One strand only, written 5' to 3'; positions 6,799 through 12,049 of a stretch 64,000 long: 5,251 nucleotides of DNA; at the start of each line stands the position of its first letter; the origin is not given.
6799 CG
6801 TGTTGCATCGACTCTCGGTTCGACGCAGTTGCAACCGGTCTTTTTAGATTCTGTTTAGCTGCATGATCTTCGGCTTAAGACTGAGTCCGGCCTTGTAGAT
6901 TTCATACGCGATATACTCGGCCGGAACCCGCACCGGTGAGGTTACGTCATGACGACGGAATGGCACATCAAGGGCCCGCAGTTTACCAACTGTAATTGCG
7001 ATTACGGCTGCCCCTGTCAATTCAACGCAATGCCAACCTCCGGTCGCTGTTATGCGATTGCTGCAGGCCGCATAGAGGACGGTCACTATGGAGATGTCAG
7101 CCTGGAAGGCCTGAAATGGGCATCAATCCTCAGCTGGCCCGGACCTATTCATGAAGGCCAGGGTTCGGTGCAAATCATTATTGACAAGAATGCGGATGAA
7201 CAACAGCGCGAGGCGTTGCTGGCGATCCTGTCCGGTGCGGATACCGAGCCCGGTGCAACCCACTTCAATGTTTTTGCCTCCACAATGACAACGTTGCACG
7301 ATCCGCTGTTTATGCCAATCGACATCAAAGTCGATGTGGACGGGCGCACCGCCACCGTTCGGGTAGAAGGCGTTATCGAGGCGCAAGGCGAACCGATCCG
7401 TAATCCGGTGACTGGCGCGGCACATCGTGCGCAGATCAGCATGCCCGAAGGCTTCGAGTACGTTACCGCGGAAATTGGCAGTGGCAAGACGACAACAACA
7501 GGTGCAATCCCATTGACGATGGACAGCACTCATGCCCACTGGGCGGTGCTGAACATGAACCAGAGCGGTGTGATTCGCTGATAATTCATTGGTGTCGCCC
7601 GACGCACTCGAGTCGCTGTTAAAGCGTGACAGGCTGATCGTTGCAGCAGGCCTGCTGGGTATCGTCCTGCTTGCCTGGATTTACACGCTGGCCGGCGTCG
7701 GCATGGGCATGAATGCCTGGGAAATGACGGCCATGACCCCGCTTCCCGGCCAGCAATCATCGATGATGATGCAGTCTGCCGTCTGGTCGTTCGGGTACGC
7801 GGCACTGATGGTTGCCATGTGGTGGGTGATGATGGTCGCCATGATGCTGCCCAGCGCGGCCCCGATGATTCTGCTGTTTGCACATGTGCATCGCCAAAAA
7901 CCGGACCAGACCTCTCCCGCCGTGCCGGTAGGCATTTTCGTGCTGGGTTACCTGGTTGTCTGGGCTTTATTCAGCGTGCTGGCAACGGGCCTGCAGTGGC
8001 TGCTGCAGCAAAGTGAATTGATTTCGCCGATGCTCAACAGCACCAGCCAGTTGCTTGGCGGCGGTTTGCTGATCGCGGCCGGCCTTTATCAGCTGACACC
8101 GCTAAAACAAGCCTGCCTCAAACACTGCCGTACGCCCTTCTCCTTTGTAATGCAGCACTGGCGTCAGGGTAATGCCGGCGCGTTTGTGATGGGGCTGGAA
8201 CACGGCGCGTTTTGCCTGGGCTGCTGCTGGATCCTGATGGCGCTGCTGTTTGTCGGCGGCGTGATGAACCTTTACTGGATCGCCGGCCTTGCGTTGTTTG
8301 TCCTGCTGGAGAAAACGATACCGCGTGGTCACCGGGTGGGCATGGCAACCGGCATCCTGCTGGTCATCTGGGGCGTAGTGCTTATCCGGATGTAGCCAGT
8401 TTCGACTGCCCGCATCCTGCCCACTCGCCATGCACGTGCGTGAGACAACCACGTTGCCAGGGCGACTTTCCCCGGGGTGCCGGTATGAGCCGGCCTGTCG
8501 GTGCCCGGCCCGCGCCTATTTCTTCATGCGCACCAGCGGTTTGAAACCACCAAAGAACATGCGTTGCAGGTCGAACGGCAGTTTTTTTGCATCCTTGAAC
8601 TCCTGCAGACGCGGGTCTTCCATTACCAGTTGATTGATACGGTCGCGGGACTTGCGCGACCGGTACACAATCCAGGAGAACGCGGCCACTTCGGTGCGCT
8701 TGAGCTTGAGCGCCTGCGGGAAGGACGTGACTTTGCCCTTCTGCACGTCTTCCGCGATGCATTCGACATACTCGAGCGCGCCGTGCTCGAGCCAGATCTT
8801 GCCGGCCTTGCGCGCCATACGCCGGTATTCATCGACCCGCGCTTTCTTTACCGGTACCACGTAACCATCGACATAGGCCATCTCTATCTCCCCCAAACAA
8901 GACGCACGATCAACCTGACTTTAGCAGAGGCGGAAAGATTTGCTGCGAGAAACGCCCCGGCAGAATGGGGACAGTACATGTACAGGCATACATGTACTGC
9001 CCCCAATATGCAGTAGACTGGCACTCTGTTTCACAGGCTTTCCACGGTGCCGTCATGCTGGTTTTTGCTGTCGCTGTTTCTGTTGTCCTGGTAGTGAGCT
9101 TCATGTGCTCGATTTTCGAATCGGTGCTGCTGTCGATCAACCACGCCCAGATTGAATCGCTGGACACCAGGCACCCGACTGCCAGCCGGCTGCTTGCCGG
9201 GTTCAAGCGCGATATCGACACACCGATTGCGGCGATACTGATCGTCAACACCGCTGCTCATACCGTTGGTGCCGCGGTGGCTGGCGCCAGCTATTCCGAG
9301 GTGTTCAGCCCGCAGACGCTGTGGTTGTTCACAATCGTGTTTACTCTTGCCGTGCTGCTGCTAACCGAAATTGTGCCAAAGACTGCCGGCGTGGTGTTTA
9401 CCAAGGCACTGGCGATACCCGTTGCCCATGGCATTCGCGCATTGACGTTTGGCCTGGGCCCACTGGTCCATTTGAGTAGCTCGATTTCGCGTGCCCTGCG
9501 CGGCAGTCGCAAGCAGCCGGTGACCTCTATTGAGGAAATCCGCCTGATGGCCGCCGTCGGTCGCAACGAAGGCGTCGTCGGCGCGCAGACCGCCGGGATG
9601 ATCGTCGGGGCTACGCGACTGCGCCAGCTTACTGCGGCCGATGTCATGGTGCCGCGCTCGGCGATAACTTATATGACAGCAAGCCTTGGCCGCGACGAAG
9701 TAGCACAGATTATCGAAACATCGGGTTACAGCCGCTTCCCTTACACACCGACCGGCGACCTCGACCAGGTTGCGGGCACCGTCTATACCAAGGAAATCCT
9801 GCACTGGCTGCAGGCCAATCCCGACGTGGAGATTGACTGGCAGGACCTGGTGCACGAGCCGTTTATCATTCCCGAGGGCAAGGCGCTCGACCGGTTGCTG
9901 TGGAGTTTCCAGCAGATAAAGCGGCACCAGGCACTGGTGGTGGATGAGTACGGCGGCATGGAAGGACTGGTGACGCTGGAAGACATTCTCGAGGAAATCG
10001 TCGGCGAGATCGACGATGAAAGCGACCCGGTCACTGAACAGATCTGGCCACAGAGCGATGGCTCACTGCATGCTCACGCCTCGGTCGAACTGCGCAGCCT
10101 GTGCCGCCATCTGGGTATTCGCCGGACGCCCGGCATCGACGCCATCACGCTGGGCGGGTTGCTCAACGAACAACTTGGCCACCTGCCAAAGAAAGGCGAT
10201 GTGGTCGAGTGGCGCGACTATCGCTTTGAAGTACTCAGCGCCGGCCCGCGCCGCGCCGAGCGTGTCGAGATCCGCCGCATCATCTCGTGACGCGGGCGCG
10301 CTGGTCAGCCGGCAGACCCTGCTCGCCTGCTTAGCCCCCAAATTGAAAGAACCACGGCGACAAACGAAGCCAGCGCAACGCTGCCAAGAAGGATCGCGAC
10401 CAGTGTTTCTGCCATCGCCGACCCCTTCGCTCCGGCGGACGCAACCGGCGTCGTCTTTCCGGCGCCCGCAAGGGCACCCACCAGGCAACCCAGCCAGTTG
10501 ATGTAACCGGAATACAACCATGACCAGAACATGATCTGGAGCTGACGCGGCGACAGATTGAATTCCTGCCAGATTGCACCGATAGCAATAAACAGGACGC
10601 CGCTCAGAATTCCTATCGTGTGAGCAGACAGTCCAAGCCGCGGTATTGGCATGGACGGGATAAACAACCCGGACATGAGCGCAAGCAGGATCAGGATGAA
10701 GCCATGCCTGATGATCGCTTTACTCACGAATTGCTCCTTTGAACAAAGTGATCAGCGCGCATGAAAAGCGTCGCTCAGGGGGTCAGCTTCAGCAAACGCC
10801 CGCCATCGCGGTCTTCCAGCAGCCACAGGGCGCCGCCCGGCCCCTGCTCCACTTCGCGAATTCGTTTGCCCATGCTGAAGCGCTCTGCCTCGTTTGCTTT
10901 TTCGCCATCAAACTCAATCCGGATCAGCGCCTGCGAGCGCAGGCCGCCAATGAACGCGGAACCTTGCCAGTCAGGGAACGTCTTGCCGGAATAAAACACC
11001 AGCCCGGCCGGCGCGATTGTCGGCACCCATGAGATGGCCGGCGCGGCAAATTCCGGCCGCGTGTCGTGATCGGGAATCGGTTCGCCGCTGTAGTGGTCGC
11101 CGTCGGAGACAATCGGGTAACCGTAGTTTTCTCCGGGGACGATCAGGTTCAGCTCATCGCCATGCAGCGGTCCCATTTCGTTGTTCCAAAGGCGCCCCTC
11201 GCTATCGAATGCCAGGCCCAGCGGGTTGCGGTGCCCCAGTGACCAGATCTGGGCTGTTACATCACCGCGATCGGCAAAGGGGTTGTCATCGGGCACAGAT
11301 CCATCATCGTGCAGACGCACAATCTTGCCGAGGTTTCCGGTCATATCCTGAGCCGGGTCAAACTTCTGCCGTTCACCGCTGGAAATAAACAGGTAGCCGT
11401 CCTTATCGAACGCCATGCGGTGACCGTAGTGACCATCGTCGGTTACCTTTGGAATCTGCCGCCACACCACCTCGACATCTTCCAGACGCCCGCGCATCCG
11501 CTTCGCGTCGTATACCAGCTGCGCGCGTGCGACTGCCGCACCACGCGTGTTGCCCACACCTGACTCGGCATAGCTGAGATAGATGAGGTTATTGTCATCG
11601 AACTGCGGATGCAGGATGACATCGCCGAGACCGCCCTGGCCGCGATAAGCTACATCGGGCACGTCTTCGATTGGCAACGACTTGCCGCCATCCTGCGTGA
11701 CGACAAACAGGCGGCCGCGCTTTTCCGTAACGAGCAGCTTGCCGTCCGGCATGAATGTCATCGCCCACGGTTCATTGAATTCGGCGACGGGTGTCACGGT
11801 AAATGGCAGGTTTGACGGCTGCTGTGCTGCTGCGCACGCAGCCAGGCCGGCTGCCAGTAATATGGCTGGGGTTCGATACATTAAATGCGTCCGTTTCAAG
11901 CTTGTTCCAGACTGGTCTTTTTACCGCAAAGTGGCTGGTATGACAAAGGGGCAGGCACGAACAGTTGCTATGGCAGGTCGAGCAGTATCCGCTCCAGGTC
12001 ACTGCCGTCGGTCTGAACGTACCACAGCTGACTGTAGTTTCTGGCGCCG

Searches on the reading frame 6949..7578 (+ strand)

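Call 63: search_protein_families(library=pfam, proteins=[window:6949-7578:+], max_evalue=0.00001)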
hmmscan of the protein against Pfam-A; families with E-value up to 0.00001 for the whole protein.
window:6949-7578:+ (210 aa): 1 family
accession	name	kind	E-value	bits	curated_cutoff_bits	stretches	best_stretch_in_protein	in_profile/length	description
PF07040.16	DUF1326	-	1.6e-54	185.2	25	1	14-188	2-170/177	Protein of unknown function (DUF1326)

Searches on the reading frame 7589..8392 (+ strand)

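Call 63: search_protein_families(library=pfam, proteins=[window:7589-8392:+], max_evalue=0.00001)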
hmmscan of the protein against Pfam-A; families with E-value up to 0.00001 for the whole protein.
window:7589-8392:+ (268 aa): 1 family
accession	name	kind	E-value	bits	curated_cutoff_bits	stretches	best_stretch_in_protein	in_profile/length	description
PF09948.15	PpoB2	-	8.6e-75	251.2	28.7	1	75-264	1-187/188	Copper chaperone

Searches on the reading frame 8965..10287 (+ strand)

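Call 63: search_protein_families(library=pfam, proteins=[window:8965-10287:+], max_evalue=0.00001)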
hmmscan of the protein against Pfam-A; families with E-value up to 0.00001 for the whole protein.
window:8965-10287:+ (441 aa): 3 families
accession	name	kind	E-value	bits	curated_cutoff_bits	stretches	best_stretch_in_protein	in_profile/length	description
PF01595.25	CNNM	-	1.8e-23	83.6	28.4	1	40-206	5-178/181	Cyclin M transmembrane N-terminal domain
PF03471.22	CorC_HlyC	-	7e-17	61.7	27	1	363-438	3-79/81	Transporter associated domain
PF00571.33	CBS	-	3.3e-07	31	24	0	299-346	9-56/57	CBS domain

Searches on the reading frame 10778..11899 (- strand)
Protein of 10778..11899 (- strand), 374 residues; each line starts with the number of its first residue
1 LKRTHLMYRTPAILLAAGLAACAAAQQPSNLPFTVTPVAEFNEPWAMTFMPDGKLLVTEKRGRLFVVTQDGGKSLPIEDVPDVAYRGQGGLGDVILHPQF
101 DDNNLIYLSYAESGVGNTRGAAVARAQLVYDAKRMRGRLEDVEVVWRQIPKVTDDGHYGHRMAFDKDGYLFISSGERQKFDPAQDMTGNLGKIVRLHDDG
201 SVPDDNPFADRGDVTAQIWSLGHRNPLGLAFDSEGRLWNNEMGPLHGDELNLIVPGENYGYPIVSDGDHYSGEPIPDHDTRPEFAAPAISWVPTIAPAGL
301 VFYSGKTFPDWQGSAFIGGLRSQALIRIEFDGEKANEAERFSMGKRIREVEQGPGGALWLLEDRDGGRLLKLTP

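Call 63: search_protein_families(library=pfam, proteins=[window:10778-11899:-], max_evalue=0.00001)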
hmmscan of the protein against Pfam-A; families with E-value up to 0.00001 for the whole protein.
window:10778-11899:- (374 aa): 1 family
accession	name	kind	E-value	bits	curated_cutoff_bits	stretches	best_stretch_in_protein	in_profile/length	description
PF07995.17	GSDH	-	1.4e-131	439.2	25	1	41-371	1-332/332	Glucose / Sorbosone dehydrogenase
